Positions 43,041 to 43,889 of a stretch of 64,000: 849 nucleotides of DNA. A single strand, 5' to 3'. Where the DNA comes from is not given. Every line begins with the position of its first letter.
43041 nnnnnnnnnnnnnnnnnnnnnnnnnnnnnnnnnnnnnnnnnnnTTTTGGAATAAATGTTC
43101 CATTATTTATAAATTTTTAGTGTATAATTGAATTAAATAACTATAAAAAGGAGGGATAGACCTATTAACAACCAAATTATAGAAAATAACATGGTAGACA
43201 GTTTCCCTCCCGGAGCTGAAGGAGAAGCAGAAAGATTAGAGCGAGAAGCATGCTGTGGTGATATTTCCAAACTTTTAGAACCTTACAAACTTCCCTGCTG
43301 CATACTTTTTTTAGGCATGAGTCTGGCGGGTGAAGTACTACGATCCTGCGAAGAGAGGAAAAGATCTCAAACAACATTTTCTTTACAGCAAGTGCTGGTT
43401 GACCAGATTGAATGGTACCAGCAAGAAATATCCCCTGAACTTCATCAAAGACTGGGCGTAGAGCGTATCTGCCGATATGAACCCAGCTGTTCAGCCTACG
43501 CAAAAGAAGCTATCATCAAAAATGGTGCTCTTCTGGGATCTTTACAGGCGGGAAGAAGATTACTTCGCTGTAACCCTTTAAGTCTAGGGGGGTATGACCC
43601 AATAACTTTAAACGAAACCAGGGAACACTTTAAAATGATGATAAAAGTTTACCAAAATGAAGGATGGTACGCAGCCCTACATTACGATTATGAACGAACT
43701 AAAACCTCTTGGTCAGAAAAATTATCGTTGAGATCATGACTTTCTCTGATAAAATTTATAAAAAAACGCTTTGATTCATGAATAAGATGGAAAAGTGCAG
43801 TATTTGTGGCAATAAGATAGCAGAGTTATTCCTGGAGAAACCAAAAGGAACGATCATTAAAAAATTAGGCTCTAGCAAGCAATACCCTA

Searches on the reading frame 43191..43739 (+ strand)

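Call 64: search_protein_families(library=pfam, proteins=[window:43191-43739:+], max_evalue=0.0001)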
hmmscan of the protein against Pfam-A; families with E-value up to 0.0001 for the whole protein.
window:43191-43739:+ (182 aa): 1 family
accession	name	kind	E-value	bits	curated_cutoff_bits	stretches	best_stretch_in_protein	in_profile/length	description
PF01809.23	YidD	-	1.7e-21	76.2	27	1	67-138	2-67/67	Putative membrane protein insertion efficiency factor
